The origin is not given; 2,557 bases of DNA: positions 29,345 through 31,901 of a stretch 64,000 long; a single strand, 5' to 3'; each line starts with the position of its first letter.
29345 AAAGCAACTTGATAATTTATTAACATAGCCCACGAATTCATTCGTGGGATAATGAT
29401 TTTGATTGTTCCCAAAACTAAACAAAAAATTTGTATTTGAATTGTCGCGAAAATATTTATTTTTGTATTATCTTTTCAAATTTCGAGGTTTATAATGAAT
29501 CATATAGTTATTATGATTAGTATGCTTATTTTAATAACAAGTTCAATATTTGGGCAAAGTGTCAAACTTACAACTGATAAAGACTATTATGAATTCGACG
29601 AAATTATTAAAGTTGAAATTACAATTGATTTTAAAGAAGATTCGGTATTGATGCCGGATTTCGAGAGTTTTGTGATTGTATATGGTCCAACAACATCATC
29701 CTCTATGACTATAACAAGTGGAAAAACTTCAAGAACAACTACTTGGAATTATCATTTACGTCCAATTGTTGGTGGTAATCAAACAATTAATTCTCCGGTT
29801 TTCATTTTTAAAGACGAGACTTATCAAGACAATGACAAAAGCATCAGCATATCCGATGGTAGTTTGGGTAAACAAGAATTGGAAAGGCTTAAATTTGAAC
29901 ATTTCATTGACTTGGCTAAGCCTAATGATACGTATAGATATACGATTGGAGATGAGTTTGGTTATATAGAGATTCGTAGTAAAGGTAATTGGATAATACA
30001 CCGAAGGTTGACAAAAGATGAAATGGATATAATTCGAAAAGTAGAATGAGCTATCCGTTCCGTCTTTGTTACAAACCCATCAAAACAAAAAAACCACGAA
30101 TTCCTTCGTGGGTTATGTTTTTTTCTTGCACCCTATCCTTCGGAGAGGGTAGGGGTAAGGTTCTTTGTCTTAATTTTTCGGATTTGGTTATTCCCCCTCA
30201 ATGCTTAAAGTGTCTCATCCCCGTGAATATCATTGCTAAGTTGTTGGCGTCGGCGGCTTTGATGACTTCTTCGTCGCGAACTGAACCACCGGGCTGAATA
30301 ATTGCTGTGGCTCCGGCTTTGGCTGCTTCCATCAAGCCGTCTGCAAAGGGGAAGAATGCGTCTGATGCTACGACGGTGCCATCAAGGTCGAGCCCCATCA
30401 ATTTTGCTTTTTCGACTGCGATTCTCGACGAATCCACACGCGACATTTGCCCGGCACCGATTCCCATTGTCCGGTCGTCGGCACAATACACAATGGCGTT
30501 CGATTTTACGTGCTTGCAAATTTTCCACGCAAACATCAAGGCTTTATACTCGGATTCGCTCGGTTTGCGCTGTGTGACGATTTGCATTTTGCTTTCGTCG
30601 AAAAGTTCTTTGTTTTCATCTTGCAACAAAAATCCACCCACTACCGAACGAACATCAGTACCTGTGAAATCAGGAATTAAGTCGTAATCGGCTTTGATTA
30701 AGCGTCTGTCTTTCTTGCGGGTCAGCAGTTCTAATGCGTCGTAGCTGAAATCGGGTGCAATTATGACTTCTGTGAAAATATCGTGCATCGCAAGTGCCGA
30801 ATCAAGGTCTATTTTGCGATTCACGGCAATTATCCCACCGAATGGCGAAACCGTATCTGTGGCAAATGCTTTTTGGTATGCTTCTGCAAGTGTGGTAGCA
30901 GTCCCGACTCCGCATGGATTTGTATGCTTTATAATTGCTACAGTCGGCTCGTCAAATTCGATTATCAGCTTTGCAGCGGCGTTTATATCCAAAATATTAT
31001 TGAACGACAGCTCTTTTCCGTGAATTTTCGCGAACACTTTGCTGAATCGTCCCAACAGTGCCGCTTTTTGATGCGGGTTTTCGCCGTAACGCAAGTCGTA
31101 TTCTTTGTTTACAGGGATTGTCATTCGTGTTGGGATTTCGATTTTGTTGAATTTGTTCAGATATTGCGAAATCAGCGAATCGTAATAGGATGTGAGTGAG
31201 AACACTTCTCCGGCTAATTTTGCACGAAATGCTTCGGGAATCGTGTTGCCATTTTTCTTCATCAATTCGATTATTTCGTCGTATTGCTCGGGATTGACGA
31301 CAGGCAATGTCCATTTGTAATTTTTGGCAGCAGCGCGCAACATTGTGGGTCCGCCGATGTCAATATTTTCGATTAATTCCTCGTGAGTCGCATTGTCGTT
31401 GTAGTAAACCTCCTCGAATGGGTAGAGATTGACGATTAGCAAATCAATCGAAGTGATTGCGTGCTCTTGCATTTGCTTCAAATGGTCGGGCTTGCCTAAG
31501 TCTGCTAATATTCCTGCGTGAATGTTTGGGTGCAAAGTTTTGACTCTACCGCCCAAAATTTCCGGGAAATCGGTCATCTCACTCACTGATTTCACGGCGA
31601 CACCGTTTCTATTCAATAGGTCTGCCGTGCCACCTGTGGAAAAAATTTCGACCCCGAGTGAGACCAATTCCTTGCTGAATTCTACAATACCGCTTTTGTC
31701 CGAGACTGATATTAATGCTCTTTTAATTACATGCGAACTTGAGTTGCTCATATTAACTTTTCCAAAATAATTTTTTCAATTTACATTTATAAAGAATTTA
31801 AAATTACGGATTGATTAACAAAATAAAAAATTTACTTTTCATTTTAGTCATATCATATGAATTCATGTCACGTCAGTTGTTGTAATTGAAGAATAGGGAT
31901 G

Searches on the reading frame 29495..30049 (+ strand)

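Call 38: search_protein_families(library=pfam, proteins=[window:29495-30049:+], max_evalue=0.0001)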
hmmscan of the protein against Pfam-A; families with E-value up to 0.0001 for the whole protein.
window:29495-30049:+ (184 aa): 1 family
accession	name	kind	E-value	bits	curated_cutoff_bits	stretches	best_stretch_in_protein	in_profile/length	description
PF13584.12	BatD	-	1.4e-08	35.7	24.1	1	28-117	4-90/92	BatD DUF11 like domain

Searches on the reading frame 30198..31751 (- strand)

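Call 28: search_protein_families(library=pfam, proteins=[window:30198-31751:-], max_evalue=0.00001)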
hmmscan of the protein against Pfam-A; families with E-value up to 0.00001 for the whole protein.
window:30198-31751:- (517 aa): 2 families
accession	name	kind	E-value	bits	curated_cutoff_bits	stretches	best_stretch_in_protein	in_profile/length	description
PF01808.24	AICARFT_IMPCHas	-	6.2e-114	381.1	25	1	141-448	1-311/311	AICARFT/IMPCHase bienzyme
PF02142.27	MGS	-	8e-24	84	24.1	1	21-136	1-94/94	MGS-like domain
